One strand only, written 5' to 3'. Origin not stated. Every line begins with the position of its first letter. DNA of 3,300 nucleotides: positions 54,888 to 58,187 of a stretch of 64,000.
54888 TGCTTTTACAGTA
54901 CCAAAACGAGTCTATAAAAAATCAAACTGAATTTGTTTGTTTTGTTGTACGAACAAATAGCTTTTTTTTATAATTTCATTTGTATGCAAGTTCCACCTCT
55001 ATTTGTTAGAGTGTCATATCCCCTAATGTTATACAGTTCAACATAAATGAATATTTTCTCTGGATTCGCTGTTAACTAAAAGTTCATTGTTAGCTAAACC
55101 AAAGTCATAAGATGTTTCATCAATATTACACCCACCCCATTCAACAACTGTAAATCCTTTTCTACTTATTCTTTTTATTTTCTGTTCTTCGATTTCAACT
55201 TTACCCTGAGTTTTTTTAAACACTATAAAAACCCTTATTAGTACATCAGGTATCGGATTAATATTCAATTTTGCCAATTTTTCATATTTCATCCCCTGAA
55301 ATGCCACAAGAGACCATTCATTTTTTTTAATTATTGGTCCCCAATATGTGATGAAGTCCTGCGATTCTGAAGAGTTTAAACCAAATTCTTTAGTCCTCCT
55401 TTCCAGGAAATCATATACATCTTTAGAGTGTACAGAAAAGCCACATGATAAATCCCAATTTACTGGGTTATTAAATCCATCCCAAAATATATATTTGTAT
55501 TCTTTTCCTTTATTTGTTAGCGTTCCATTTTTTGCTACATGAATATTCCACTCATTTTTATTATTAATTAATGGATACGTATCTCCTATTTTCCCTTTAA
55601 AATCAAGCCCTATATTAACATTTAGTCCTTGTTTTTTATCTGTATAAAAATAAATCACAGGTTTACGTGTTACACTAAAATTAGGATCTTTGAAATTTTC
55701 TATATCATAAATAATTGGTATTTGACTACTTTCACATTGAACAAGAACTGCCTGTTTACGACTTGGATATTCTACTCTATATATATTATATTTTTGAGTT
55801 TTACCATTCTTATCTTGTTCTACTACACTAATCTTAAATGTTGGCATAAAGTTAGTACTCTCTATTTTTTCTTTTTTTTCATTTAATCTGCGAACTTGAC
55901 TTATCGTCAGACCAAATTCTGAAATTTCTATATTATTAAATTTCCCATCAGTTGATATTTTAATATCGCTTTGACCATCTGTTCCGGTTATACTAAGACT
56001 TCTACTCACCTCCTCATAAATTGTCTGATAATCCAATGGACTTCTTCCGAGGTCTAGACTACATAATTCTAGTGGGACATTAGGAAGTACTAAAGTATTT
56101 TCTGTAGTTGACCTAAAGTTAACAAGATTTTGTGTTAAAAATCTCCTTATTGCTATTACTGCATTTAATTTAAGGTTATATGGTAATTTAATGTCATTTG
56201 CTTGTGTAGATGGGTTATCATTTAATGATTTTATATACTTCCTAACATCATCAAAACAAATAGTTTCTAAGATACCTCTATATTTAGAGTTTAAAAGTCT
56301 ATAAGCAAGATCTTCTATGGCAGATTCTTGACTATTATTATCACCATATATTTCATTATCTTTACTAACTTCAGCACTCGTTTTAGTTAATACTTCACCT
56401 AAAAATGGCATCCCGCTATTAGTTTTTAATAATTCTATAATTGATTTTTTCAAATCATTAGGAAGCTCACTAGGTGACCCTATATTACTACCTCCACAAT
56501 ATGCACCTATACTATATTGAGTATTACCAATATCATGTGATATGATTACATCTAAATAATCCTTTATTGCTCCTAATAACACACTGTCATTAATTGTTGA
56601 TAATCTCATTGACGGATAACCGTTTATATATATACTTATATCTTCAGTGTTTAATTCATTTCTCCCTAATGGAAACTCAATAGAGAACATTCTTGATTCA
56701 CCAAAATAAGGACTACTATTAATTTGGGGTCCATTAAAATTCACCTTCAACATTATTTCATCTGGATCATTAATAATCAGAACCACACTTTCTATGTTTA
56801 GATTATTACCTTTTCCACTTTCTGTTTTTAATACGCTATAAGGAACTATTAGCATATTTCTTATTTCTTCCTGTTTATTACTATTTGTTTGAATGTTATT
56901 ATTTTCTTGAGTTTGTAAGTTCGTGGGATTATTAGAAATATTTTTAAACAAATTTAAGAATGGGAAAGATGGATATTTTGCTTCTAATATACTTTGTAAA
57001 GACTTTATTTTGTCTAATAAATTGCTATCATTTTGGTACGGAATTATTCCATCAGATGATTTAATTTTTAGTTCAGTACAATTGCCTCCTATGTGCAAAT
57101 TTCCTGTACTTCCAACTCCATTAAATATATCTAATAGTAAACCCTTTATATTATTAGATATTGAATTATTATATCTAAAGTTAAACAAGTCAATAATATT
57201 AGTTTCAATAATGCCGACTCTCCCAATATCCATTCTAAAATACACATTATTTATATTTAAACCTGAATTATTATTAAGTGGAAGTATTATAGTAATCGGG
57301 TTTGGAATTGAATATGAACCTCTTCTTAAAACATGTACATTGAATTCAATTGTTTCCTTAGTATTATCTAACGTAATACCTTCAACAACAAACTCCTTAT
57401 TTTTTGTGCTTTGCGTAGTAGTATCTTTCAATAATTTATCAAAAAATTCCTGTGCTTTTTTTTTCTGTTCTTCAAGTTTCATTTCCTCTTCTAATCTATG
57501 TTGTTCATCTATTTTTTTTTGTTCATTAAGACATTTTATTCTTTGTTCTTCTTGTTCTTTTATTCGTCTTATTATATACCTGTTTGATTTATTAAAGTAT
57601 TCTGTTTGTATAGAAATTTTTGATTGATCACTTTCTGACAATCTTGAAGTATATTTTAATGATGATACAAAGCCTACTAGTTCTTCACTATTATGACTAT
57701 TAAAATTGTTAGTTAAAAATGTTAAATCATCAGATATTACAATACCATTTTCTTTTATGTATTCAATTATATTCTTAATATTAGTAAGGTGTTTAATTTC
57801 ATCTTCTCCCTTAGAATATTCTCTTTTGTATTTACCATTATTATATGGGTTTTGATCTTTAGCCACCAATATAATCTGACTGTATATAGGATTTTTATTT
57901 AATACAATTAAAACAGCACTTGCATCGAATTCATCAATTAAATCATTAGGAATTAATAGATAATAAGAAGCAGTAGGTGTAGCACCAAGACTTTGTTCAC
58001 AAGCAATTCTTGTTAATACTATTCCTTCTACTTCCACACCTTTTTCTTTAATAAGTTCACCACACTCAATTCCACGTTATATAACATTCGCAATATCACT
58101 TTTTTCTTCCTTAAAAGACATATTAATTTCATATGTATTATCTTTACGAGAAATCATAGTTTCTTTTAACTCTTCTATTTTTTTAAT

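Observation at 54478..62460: About 8 kb accessory island splitting the type IV pilus locus, anchored at tRNA-Ala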

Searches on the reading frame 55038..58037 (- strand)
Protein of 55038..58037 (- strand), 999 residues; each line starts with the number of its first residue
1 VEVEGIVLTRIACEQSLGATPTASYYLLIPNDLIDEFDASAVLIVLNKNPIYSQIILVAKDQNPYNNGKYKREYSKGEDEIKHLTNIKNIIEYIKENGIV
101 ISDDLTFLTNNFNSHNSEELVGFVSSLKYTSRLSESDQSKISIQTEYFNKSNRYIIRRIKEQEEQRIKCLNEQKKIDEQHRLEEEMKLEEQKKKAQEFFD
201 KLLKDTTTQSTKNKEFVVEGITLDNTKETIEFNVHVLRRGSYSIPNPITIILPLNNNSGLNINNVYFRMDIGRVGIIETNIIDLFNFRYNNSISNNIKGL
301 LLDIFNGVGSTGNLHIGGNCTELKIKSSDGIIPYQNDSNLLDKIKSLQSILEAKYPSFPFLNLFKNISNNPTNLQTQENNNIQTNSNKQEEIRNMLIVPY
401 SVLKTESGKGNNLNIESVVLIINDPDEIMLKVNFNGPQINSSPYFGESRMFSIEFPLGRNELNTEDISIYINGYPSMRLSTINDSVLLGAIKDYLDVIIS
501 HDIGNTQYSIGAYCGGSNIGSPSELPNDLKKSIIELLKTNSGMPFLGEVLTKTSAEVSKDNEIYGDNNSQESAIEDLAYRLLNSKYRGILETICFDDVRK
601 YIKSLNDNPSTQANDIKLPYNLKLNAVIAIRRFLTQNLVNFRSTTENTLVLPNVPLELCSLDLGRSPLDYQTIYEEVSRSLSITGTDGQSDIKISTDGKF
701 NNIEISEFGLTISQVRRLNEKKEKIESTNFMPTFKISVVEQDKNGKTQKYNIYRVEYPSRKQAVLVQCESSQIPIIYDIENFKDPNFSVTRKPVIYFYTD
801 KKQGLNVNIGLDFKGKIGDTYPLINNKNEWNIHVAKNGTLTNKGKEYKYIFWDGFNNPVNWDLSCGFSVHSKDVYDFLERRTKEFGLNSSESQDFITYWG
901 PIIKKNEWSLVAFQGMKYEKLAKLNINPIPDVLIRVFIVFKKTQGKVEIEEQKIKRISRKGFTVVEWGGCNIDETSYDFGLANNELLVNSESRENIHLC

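Call 6: search_protein_families(library=pfam, proteins=[window:55038-58037:-], max_evalue=0.01)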
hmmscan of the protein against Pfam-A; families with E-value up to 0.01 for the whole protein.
window:55038-58037:- (999 aa): 0 families

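Call 13: find_homologous_proteins(query=window:55038-58037:-)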
Query window:55038-58037:- (999 aa): 1 proteins with E <= 0.001 among 8000 candidates.
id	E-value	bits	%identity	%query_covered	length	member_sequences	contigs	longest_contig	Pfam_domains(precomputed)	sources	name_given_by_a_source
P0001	0.0e+0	2223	100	100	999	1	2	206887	-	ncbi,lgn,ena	-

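Call 15: find_encoding_contigs(protein=P0001, flank=10000, max_places=6)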
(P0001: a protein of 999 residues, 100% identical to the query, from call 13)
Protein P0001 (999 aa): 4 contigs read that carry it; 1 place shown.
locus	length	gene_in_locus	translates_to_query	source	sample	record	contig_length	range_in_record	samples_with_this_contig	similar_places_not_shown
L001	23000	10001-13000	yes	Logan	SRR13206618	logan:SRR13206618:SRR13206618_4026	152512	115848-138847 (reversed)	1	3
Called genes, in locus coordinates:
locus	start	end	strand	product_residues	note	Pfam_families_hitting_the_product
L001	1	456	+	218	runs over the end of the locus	PF06271:RDD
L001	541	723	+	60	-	PF00468:Ribosomal_L34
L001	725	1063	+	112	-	PF00825:Ribonuclease_P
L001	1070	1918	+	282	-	PF02096:60KD_IMP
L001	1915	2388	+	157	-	PF13083:KH_KhpA-B (weak), PF01424:R3H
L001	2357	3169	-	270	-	PF00398:RrnaAD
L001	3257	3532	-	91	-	-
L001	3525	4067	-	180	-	-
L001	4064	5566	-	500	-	PF05137:PilN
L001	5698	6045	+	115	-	PF22600:MTPAP-like_central (weak), PF01909:NTP_transf_2, PF18765:Polbeta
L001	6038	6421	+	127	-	PF08780:NTase_sub_bind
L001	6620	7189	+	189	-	PF00293:NUDIX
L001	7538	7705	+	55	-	PF02739:5_3_exonuc_N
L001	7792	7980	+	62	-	PF02739:5_3_exonuc_N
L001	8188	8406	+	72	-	-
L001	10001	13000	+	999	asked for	-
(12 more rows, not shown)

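Call 30: search_protein_families(library=padloc, proteins=[window:55038-58037:-], max_evalue=0.01)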
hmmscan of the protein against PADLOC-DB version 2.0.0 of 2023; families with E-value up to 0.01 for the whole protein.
window:55038-58037:- (999 aa): 0 families

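Call 31: search_protein_families(library=ncbifam, proteins=[window:55038-58037:-], max_evalue=0.01)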
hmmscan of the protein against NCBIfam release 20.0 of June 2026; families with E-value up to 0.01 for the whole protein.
window:55038-58037:- (999 aa): 0 families

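Call 32: search_protein_families(library=phrogs, proteins=[window:55038-58037:-], max_evalue=0.01)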
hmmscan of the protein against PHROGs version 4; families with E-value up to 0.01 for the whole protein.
window:55038-58037:- (999 aa): 0 families

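Call 37: search_solved_structures(query=window:55038-58037:-, max_evalue=10)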
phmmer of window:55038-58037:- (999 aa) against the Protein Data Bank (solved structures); distinct sequences matched with E-value up to 10: 3.
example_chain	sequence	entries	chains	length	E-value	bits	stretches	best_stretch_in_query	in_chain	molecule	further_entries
6tt7_T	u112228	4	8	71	1.8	9.5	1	152-187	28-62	Subunit e | ATP synthase subunit e, mitochondrial | ATP synthase F(0) complex subunit e, mitochondrial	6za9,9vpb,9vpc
6zbb_e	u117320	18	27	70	2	9.4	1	152-187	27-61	ATP synthase subunit e, mitochondrial | ATP synthase F(0) complex subunit e, mitochondrial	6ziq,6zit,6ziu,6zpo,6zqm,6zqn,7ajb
9w2t_e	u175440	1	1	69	2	9.4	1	152-187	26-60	ATP synthase F(0) complex subunit e, mitochondrial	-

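Call 39: search_protein_representatives(protein=window:55038-58037:-)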
Query: 999 residues. Proteins with E-value up to 0.001 (for the whole library): 5716; up to 1e-10: 4315; up to 1e-30: 694. The best 150 are listed.
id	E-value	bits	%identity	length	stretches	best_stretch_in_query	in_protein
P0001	0.0e+00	2223.2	100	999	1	1-999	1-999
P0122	7.9e-76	272.2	36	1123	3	621-983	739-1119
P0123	8.7e-75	268.8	46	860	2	726-975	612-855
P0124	2.4e-74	267.3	44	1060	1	630-976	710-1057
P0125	4.1e-73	263.2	46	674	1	679-976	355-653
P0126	2.8e-64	234.0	56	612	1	786-978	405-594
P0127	3.0e-61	224.0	46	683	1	737-976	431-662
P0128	8.5e-60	219.1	47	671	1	718-976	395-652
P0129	4.8e-54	200.1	39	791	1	686-974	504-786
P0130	1.5e-51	191.9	41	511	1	727-974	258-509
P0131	2.3e-51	191.2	37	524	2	790-971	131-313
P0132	6.8e-51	189.7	31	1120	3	767-980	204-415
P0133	1.2e-46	175.6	42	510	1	762-976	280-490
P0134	2.7e-43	164.5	45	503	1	782-974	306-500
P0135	1.0e-42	162.6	43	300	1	789-972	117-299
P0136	3.0e-42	161.1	47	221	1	791-972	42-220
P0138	1.1e-41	159.2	47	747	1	791-972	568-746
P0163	2.4e-39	151.5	42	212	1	778-972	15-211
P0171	7.7e-39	149.8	46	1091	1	788-972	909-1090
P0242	8.5e-37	143.0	42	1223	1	788-972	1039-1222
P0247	1.1e-36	142.7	41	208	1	782-973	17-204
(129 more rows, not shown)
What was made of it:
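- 55113..55676 (-): C-terminal domain of the 999-aa protein, about residues 788-975. Motifs: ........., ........, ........, VVEWGG. It is a very widespread domain with no family model. 5716 representative clusters at E <= 1e-3 (call 39).
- Tried and rejected: Exhaustive HMMER found 5,716 relatives of the C-terminal domain (call 39).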

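Call 41: search_protein_families(library=pfam, proteins=[P0122, P0123, P0124, P0125, P0126, P0132, P0136, P0171, P0242, P0138], max_evalue=0.01)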
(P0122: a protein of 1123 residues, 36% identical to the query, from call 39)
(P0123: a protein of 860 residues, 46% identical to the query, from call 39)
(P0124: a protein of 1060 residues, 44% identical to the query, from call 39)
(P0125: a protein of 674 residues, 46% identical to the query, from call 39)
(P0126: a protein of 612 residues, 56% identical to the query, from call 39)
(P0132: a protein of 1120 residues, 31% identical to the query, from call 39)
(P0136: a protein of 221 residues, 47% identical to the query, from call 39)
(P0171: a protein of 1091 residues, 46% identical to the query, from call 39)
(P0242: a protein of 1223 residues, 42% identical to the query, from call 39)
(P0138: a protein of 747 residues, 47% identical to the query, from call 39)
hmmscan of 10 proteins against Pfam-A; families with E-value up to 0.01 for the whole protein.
P0122 (1123 aa): 0 families

P0123 (860 aa): 0 families

P0124 (1060 aa): 0 families

P0125 (674 aa): 0 families

P0126 (612 aa): 0 families

P0132 (1120 aa): 8 families
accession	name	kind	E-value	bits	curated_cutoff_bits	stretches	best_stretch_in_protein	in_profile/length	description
PF12796.13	Ank_2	-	1.5e-42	144.5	27.3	3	38-132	1-90/90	Ankyrin repeats (3 copies)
PF00023.36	Ank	-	3.5e-31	105.9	21.1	2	820-850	2-32/33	Ankyrin repeat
PF13637.12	Ank_4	-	7.2e-28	96.5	22.7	2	38-87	1-50/50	Ankyrin repeats (many copies)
PF13606.12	Ank_3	-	2.3e-25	85.9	22.3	0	820-847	2-29/30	Ankyrin repeat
PF13857.12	Ank_5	-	1.5e-20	73.5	27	2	88-138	3-52/56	Ankyrin repeats (many copies)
PF00123.25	Hormone_2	-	2.9e-07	30.7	21.2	0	1017-1029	5-17/28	Peptide hormone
PF24521.3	Ank_KRIT1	-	7.9e-07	29.3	80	0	422-519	28-123/149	KRIT1 ankyrin-repeats domain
PF13646.12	HEAT_2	-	0.00043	20.9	27.7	0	550-592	35-74/88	HEAT repeats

P0136 (221 aa): 0 families

P0171 (1091 aa): 2 families
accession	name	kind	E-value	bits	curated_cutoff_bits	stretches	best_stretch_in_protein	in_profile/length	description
PF05569.17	Peptidase_M56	-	2.2e-41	142.4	31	1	8-305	2-296/296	BlaR1 peptidase M56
PF07695.17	7TMR-DISM_7TM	-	0.0064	16.9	29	1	5-81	121-196/205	7TM diverse intracellular signalling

P0242 (1223 aa): 5 families
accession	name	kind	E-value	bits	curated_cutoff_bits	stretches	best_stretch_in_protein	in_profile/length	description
PF00759.25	Glyco_hydro_9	-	8.6e-59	200.4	27.7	1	343-877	3-444/444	Glycosyl hydrolase family 9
PF02927.20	CelD_N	-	9.4e-18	65.2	24.6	1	233-323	5-84/86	Cellulase N-terminal ig-like domain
PF02018.23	CBM_4_9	-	9e-09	36.3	25.9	1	37-180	4-130/136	Carbohydrate binding domain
PF00404.24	Dockerin_1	-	1.3e-06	28.9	22.9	1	895-948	2-55/57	Dockerin type I domain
PF08239.17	SH3_3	-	0.0015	19.1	27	1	975-1024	1-49/54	Bacterial SH3 domain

P0138 (747 aa): 0 families

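Call 43: find_homologous_proteins(query=A1)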
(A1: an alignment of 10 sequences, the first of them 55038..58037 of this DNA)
Query A1 (10 sequences) (999 aa, profile of the alignment): 1 proteins with E <= 0.001 among 8000 candidates.
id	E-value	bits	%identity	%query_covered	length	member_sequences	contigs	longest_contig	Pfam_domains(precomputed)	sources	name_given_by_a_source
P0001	3.7e-195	669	100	100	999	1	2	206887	-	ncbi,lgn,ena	-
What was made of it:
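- Tried and rejected: The word-index homology search called the 999-aa protein an orphan, both with the single sequence and with a family alignment (calls 13, 43).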

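Call 44: find_encoding_contigs(protein=P0122, flank=10000, max_places=3)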
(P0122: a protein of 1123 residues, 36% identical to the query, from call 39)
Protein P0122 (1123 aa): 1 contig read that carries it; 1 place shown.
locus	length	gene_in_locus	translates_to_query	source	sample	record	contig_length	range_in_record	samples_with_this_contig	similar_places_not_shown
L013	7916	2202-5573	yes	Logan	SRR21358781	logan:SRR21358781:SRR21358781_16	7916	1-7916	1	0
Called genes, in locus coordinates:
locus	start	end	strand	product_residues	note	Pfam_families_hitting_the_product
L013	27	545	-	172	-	-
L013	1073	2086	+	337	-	PF02661:Fic, PF01047:MarR (faint), PF01978:TrmB (faint), PF12802:MarR_2 (weak)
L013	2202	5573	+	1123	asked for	-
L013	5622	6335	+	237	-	PF00106:adh_short, PF01370:Epimerase (weak), PF08659:KR, PF13460:NAD_binding_10 (weak), PF13561:adh_short_C2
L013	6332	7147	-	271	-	PF01988:VIT1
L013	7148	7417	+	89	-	PF02604:PhdYeFM_antitox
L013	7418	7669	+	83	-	PF05016:ParE_toxin, PF15781:ParE-like_toxin (faint)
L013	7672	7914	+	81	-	?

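Call 45: list_cluster_members(proteins=[P0122, P0123, P0124, P0125, P0126, P0127, P0128, P0136, P0247, P0163])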
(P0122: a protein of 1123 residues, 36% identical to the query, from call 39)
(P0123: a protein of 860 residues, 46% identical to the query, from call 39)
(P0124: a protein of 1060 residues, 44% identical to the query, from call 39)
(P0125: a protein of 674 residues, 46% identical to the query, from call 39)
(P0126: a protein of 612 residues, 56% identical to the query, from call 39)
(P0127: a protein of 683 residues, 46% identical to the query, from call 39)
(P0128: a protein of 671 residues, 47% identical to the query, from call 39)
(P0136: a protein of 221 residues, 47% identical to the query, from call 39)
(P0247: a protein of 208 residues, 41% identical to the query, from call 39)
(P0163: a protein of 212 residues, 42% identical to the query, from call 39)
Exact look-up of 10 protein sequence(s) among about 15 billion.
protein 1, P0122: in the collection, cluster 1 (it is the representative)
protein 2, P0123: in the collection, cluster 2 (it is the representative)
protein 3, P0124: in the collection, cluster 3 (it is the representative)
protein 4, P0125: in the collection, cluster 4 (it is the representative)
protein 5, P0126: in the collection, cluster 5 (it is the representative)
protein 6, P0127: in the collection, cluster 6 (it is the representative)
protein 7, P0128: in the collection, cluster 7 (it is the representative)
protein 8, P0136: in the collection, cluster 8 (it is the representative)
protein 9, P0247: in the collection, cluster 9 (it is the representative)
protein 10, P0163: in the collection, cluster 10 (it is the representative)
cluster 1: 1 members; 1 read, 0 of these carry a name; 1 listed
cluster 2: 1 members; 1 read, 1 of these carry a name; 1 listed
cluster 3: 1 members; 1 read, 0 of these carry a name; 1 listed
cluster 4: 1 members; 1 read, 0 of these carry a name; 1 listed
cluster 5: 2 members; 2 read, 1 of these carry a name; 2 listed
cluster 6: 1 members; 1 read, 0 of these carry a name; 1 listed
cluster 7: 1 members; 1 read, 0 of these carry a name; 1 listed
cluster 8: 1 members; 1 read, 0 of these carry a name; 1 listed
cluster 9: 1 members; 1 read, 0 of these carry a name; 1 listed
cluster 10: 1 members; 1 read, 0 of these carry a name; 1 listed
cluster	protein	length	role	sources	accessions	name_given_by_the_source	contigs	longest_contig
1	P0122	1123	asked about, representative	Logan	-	-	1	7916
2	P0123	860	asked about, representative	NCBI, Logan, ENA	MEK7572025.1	MAG: hypothetical protein AAB553_07165 [Patescibacteria group bacterium]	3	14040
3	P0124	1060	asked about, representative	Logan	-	-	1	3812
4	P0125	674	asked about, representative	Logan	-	-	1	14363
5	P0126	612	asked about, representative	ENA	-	-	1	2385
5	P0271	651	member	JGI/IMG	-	hypothetical protein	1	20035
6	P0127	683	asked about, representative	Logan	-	-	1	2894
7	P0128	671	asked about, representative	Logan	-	-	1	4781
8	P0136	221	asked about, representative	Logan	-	-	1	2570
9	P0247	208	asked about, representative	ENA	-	-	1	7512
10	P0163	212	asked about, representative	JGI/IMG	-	-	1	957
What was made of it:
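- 55038..58037 (-): 999-aa protein with no signal peptide and no TM segment. It belongs to a small family of long proteins, at least one of them from a Patescibacteria MAG. No partner gene is conserved with it. P0123 is named as from a Patescibacteria MAG (call 45).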

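Call 46: find_encoding_contigs(protein=P0123, flank=8000, max_places=2)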
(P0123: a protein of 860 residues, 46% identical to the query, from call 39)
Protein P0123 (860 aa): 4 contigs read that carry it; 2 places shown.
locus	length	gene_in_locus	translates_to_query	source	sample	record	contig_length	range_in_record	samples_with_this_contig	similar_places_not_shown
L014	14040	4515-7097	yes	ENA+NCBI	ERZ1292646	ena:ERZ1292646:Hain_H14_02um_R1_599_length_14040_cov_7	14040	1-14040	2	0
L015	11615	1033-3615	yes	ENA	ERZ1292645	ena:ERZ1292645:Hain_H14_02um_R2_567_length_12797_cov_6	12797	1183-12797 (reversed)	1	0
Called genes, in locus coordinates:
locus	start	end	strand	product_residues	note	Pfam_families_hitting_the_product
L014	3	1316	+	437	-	PF00702:Hydrolase, PF13246:Cation_ATPase, PF00689:Cation_ATPase_C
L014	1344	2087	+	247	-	-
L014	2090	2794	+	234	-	PF11139:SfLAP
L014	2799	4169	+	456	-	PF01134:GIDA (faint), PF07992:Pyr_redox_2, PF13738:Pyr_redox_3, PF00070:Pyr_redox, PF02852:Pyr_redox_dim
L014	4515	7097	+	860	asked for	-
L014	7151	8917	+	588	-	PF01807:Zn_ribbon_DnaG, PF08275:DNAG_N, PF01751:Toprim, PF13155:Toprim_2, PF13362:Toprim_3 (weak), PF13662:Toprim_4, PF10410:DnaB_bind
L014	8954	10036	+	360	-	PF00140:Sigma70_r1_2, PF04542:Sigma70_r2, PF04539:Sigma70_r3, PF04545:Sigma70_r4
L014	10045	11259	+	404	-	PF00764:Arginosuc_synth, PF20979:Arginosuc_syn_C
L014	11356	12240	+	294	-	PF00892:EamA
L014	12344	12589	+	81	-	PF01541:GIY-YIG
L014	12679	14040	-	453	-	PF07508:Recombinase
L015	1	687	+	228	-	?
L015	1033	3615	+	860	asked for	-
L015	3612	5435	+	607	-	PF01807:Zn_ribbon_DnaG, PF08275:DNAG_N, PF01751:Toprim, PF13155:Toprim_2, PF13362:Toprim_3 (weak), PF13662:Toprim_4, PF10410:DnaB_bind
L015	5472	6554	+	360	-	PF00140:Sigma70_r1_2, PF04542:Sigma70_r2, PF04539:Sigma70_r3, PF04545:Sigma70_r4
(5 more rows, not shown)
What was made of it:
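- Relatives of the 999-aa gene are ordinary chromosomal genes in other genomes, for example next to dnaG-rpoD (call 46).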

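Call 47: find_encoding_contigs(protein=P0125, flank=8000, max_places=2)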
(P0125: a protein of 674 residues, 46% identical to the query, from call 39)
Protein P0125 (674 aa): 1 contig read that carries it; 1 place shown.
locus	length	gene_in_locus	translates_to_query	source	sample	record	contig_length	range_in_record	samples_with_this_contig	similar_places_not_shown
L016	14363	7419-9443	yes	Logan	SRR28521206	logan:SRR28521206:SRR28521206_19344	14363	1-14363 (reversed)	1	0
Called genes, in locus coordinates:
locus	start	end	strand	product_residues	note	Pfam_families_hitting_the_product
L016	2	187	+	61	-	?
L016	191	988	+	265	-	-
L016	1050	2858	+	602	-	PF10502:Peptidase_S26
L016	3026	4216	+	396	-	-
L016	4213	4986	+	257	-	-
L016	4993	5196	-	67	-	PF13744:HTH_37 (faint), PF24250:HVO_2718 (weak), PF13560:HTH_31, PF12844:HTH_19, PF13443:HTH_26, PF01381:HTH_3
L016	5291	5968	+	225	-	PF11611:DUF4352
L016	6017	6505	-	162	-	-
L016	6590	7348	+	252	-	-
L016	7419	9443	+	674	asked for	-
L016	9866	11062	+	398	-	PF00464:SHMT, PF00155:Aminotran_1_2, PF01212:Beta_elim_lyase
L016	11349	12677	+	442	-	PF00239:Resolvase, PF07508:Recombinase, PF13408:Zn_ribbon_recom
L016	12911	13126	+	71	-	-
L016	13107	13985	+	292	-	PF13354:Beta-lactamase2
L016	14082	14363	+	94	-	?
